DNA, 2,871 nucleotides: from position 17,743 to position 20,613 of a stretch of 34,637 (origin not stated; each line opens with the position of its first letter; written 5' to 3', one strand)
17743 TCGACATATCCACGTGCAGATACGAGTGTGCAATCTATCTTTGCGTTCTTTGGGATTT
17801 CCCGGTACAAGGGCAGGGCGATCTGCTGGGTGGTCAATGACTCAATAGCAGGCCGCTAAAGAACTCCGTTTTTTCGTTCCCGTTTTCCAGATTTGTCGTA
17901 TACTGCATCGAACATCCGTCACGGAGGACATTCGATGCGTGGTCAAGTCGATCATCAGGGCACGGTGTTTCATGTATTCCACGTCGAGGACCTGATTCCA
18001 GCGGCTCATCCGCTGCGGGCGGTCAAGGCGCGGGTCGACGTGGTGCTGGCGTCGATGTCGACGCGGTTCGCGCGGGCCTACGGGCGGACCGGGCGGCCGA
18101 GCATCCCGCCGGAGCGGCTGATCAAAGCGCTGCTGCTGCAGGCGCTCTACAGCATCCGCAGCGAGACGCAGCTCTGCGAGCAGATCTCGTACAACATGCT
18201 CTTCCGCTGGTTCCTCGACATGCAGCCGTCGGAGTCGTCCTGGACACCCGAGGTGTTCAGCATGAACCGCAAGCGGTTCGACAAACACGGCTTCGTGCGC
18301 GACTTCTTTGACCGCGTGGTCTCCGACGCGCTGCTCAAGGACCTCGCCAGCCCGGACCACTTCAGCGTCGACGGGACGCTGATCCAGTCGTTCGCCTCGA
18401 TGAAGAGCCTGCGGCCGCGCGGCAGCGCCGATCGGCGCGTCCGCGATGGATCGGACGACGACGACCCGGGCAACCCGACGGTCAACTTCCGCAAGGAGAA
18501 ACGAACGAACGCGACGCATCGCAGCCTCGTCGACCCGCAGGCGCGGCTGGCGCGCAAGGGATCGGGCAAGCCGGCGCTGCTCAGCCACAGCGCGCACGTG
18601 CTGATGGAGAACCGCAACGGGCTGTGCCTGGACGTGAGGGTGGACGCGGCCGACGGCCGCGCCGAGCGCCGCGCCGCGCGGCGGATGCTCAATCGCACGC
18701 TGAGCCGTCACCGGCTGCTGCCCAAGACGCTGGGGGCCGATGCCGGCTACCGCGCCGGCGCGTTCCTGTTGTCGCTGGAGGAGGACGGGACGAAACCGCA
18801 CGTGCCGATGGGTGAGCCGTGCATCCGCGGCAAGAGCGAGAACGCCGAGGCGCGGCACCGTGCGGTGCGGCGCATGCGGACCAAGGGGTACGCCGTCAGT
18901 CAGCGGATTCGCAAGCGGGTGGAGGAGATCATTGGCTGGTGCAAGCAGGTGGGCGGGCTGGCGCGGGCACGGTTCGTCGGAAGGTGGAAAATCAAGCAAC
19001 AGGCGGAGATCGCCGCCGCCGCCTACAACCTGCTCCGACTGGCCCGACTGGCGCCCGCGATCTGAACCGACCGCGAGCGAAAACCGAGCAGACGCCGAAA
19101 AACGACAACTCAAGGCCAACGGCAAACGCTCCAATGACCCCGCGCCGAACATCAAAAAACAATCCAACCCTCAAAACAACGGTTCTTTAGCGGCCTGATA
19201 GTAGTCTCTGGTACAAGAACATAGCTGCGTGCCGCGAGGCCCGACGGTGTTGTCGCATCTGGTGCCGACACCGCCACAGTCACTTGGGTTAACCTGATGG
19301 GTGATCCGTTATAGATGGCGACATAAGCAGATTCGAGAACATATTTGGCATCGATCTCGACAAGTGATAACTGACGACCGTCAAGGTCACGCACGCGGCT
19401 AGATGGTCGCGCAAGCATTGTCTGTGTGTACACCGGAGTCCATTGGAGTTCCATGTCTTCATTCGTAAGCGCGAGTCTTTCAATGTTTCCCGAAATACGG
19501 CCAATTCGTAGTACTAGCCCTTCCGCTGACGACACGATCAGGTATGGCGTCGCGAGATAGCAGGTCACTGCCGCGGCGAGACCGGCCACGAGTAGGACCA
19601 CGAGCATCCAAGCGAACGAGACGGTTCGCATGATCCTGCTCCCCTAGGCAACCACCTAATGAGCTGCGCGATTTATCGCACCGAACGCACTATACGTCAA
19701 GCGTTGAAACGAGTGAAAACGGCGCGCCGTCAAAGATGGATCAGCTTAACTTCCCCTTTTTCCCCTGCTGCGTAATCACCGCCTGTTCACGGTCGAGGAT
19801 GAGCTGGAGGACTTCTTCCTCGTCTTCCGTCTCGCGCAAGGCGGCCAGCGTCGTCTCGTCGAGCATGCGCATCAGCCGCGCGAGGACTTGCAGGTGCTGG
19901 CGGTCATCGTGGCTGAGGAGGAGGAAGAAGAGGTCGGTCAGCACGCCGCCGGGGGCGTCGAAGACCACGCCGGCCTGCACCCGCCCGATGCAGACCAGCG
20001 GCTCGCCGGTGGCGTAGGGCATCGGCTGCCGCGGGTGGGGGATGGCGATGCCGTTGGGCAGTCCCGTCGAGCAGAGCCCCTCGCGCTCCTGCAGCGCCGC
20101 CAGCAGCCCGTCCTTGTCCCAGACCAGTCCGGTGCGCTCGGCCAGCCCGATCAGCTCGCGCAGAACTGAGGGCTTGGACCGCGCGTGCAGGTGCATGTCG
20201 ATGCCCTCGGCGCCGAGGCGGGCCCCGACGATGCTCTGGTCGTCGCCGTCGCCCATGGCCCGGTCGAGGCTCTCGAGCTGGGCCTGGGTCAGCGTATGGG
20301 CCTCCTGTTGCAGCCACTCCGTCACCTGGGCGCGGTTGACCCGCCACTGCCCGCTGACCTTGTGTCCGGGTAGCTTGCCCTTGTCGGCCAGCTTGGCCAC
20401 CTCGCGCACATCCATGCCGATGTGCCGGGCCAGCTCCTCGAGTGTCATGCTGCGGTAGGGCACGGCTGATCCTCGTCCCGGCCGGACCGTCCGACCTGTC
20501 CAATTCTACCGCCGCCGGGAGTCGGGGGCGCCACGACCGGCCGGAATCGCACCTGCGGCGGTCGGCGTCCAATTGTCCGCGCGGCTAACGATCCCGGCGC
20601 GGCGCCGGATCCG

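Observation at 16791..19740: Compositionally foreign two-gene islet at the window centre, inserted exactly between two high-GC genes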

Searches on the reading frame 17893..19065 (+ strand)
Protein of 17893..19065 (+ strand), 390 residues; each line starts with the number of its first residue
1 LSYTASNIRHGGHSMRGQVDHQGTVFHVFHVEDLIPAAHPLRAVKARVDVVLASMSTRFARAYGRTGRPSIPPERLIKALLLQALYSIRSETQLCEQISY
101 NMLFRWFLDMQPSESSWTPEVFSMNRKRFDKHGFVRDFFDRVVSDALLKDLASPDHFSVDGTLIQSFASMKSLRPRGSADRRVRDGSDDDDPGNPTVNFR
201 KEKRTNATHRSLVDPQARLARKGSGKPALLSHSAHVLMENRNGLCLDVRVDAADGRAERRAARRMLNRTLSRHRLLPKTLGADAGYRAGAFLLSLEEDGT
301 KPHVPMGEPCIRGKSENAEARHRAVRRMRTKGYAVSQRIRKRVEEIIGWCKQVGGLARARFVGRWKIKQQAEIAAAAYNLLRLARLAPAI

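Call 7: search_protein_families(library=pfam, max_evalue=1, proteins=[window:17893-19065:+])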
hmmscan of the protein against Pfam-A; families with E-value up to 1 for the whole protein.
window:17893-19065:+ (390 aa): 3 families
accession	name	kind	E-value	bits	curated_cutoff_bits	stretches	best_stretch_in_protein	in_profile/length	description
PF05598.16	DUF772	-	4.6e-21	75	23.1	1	67-142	1-74/74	Transposase domain (DUF772)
PF01609.27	DDE_Tnp_1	-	4e-13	50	23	1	233-380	37-200/200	Transposase DDE domain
PF13751.12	DDE_Tnp_1_6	-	1e-05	26.2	25.1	1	318-383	58-124/125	Transposase DDE domain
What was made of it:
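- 17893..19065 (+): IS transposase, 390 aa (DUF772 plus DDE_Tnp_1). Pfam (call 7).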

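Call 54: search_protein_families(library=ncbifam, max_evalue=0.001, proteins=[window:17893-19065:+])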
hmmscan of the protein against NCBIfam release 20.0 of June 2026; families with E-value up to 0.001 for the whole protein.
window:17893-19065:+ (390 aa): 6 families
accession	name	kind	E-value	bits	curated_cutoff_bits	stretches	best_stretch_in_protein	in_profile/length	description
NF033581.1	transpos_IS5_4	equivalog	8.4e-61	205.8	140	1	43-380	2-284/285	IS5 family transposase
NF033551.1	transpos_IS1182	equivalog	2.4e-59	201.5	270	2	20-308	4-343/488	IS1182 family transposase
NF033593.1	transpos_ISNCY_1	equivalog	5.9e-16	58.2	325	2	211-385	280-444/444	ISNCY family transposase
NF033578.1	transpos_IS5_1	equivalog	1.2e-08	34.6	275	1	256-385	307-418/419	IS5 family transposase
NF033592.1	transpos_IS4_1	equivalog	0.00025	20.3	115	0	69-172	24-124/332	IS4 family transposase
NF033580.1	transpos_IS5_3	equivalog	0.0003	20.4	110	0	237-357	132-235/258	IS5 family transposase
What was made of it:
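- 17893..19065 (+): NCBIfam transpos_IS5_4 scores 205.8 bits against a cut-off of 140 (call 54).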

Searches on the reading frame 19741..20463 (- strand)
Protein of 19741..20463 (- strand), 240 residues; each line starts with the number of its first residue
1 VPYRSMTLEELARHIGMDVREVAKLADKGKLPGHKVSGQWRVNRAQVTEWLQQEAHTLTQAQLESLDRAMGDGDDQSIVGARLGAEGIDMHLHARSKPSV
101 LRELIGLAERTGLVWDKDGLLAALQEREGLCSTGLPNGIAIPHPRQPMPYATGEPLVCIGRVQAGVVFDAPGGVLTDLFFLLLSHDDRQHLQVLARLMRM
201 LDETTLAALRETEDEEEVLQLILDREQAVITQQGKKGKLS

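Call 7: search_protein_families(library=pfam, max_evalue=1, proteins=[window:19741-20463:-])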
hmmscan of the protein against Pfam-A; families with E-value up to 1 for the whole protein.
window:19741-20463:- (240 aa): 4 families
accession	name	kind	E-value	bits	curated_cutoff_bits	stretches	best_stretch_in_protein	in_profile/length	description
PF00359.27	PTS_EIIA_2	-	3.2e-26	92.5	27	1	85-223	5-142/144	Phosphoenolpyruvate-dependent sugar phosphotransferase system, EIIA 2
PF12728.13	HTH_17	-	3.7e-10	40.3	27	1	6-53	2-49/51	Helix-turn-helix domain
PF00210.30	Ferritin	-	0.03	14.7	24.5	1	179-231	36-97/142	Ferritin-like domain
PF13443.12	HTH_26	-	0.042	14.5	22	0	4-25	9-30/63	Cro/C1-type HTH DNA-binding domain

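Call 18: find_related_loci(query=window:19741-20463:-, collection=genome_contigs, flank=10000)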
Query window:19741-20463:- (240 aa) in genome_contigs; peptide patterns used: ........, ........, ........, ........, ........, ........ (x = any residue, [..] = any of these).
296 stretches matched a pattern; 59 encode a relative of the query (tblastn E <= 1e-3); 59 distinct loci.
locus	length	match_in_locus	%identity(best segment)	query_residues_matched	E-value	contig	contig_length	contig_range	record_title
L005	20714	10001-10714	67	1-235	3e-105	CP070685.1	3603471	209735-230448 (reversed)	MAG: Phycisphaerales bacterium isolate bin658 chromosome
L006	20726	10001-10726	57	1-236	2e-91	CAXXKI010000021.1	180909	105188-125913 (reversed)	MAG: Phycisphaerae bacterium isolate bd3be242-9aa2-4165-bc29-2748e4656e29 genome assembly, contig: contig_21, whole geno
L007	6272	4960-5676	58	1-235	3e-91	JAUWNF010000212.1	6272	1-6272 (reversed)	MAG: Phycisphaerales bacterium isolate CSMAG_2417 CSMAG_2417_k141_437036_length_6272_cov_7.5955, whole genome shotgun se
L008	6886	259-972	56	1-232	6e-91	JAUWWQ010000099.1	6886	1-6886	MAG: Planctomycetota bacterium isolate CSMAG_2662 CSMAG_2662_k127_3418302_length_6886_cov_19.9990, whole genome shotgun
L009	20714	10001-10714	57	1-235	3e-90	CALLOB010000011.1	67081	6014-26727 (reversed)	MAG: uncultured Phycisphaerae bacterium isolate R1_Bin_METABAT__114_1 genome assembly, contig: c_000000038346, whole gen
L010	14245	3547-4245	58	1-231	2e-90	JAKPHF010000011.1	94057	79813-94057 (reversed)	MAG: Planctomycetota bacterium isolate USOA134_maxbin.073 k141_791373, whole genome shotgun sequence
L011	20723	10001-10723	58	1-235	6e-90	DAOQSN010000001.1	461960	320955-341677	MAG TPA_asm: Phycisphaerae bacterium isolate AMR_MDS_1165 NODE_5_length_461960_cov_11.188446, whole genome shotgun seque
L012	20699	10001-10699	58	1-229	3e-89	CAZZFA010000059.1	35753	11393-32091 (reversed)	MAG TPA_asm: uncultured Planctomycetales bacterium isolate binchicken_co135_101 genome assembly, contig: NODE_2286_lengt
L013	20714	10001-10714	56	1-232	7e-89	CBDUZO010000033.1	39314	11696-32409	MAG TPA_asm: uncultured Phycisphaerales bacterium isolate SRR22302362_binner23_Refined_17 genome assembly, contig: ERZ25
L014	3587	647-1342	58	1-230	2e-89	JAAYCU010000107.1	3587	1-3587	MAG: Phycisphaerales bacterium isolate AS06rmzACSIP_494 295727_AS06, whole genome shotgun sequence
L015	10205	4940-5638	59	1-229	8e-89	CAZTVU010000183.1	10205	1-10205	MAG TPA_asm: uncultured Planctomycetales bacterium isolate binchicken_co135_172 genome assembly, contig: NODE_8438_lengt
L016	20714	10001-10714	56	1-232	3e-88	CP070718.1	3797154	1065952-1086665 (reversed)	MAG: Phycisphaerales bacterium isolate bin470 chromosome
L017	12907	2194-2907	55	1-232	3e-88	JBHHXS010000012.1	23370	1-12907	MAG: Phycisphaerae bacterium isolate D_1_bin.24 NODE_555_length_23370_cov_5.033541, whole genome shotgun sequence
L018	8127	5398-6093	58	1-230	4e-88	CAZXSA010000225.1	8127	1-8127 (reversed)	MAG TPA_asm: uncultured Planctomycetales bacterium isolate SRP278314_co1_167 genome assembly, contig: NODE_11180_length_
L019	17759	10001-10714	56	1-232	6e-88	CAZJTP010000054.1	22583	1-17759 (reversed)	MAG TPA_asm: uncultured Phycisphaeraceae bacterium isolate binchicken_co116_291 genome assembly, contig: NODE_2132_lengt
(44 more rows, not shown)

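Call 21: find_encoding_contigs(protein=window:19741-20463:-, flank=10000, max_places=10)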
Protein window:19741-20463:- (240 aa): no gene with exactly this product is on record in the collection.

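Call 42: find_homologous_proteins(query=window:19741-20463:-, max_evalue=1e-60)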
Query window:19741-20463:- (240 aa): 237 proteins with E <= 1e-60 among 4886 candidates; the best 120 are listed.
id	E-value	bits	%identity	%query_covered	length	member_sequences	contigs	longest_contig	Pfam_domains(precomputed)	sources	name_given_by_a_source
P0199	5.2e-149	512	100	98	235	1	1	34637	PF12728.14,PF00359.28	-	-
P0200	5.3e-103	362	69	98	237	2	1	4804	PF12728.14,PF00359.28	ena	-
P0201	7.2e-102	358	69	96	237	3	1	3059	PF12728.14,PF00359.28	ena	-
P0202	5.3e-101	355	71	97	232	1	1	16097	PF12728.14,PF00359.28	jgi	jgi:PTS system nitrogen regulatory IIA component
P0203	1.3e-98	347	68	97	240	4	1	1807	PF12728.14,PF00359.28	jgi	jgi:PTS system nitrogen regulatory IIA component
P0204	8.5e-98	345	66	98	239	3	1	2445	PF12728.14,PF00359.28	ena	-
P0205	3.7e-89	316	58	99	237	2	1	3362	PF12728.14,PF00359.28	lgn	-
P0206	2.6e-88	313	61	95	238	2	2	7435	PF12728.14,PF00359.28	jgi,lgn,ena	-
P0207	3.9e-87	310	61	96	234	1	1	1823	PF12728.14,PF00359.28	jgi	jgi:nitrogen PTS system EIIA component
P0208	2.7e-86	307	59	97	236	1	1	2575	PF12728.14,PF00359.28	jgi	jgi:PTS system nitrogen regulatory IIA component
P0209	9.4e-86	305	59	97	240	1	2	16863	PF12728.14,PF00359.28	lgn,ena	-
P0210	1.1e-85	305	59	95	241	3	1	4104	PF12728.14,PF00359.28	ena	-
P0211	2.9e-85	304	58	97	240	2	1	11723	PF12728.14,PF00359.28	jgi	jgi:PTS system nitrogen regulatory IIA component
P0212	4.7e-85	303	59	96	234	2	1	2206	PF12728.14,PF00359.28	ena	-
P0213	7.4e-85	302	57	99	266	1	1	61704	PF12728.14,PF00359.28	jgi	jgi:nitrogen PTS system EIIA component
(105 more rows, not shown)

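Call 43: find_encoding_contigs(protein=P0202, flank=10000, max_places=3)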
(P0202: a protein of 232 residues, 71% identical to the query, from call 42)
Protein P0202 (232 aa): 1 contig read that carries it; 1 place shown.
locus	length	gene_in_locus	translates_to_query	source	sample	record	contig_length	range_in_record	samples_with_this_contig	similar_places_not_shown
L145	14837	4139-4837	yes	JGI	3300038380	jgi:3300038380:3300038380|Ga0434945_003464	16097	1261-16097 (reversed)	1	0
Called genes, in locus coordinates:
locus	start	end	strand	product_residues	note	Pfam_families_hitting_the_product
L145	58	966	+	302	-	-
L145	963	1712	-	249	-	-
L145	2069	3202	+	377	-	PF00392:GntR, PF00532:Peripla_BP_1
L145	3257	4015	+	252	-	PF04376:ATE_N, PF04377:ATE_C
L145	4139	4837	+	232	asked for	PF12728:HTH_17, PF00359:PTS_EIIA_2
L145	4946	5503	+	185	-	PF04542:Sigma70_r2, PF08281:Sigma70_r4_2, PF04545:Sigma70_r4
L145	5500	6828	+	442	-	PF13490:zf-HC2 (weak)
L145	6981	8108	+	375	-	PF01075:Glyco_transf_9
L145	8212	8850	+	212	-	PF09835:DUF2062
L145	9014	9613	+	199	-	PF02545:Maf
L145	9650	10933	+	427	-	-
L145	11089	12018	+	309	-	PF00586:AIRS, PF02769:AIRS_C (weak)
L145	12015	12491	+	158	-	PF02367:TsaE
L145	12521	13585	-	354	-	PF00160:Pro_isomerase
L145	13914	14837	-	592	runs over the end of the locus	PF10114:PocR, PF01590:GAF, PF13185:GAF_2, PF13492:GAF_3, PF07228:SpoIIE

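Call 44: find_encoding_contigs(protein=P0200, flank=10000, max_places=3)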
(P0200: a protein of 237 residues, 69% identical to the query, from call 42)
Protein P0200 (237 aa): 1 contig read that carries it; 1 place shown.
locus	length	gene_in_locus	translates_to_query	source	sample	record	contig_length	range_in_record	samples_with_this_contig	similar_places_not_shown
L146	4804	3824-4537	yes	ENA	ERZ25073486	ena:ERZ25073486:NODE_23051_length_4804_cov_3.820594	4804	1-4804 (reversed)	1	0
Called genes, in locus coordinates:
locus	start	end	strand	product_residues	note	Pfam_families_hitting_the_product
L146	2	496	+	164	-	?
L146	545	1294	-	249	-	-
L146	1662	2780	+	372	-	PF00392:GntR, PF00532:Peripla_BP_1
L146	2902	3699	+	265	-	PF04376:ATE_N, PF04377:ATE_C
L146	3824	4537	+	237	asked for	PF12728:HTH_17, PF00359:PTS_EIIA_2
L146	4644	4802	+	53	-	?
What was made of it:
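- The closest EIIA orthologues have different neighbours on both sides (calls 43, 44).
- Tried and rejected: The closest EIIA orthologues (69-71% identity) sit between an arginyl-transferase gene and an ECF sigma factor gene (calls 43, 44).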

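Call 54: search_protein_families(library=ncbifam, max_evalue=0.001, proteins=[window:19741-20463:-])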
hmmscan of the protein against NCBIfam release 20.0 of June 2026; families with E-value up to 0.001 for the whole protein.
window:19741-20463:- (240 aa): 9 families
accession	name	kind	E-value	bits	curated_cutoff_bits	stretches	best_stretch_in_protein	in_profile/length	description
TIGR00848.1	fruA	subfamily_domain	1.2e-19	70.5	103.5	1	88-205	7-124/129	fructose PTS transporter subunit IIA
TIGR01419.1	nitro_reg_IIA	equivalog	1e-15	57.9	138.7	1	89-223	12-144/145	PTS IIA-like nitrogen regulatory protein PtsN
NF007389.0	PRK09913.1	equivalog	3.6e-15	56.2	151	1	82-222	3-142/148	PTS fructose transporter subunit IIA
NF008145.0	PRK10896.1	equivalog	4.1e-11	42.9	221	1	84-227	15-158/161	PTS IIA-like nitrogen regulatory protein PtsN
NF047737.1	antiphage_MADS1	equivalog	2.8e-09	37.1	80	1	4-51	2-49/49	methylation-associated defense system helix-turn-helix domain-containing protein MAD1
TIGR01764.1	excise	domain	3.5e-08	33.7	28.8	1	6-53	2-49/49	excisionase family DNA-binding protein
NF011663.0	PRK15083.1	subfamily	4.3e-08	31.7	589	1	58-224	472-636/639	PTS mannitol transporter subunit IICBA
NF007293.0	PRK09765.1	equivalog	3e-06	26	763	1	88-233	13-160/639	PTS 2-O-a-mannosyl-D-glycerate transporter subunit IIABC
NF008319.0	PRK11109.1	equivalog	1.5e-05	24.5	302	1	84-227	5-144/376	fused PTS fructose transporter subunit IIA/HPr protein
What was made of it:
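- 19741..20463 (-): Right flank: host HTH_17 plus PTS_EIIA_2 (PtsN-like) gene, conserved across Phycisphaerae. Its stop codon marks the right edge of the islet. calls 7, 18, 42, 54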
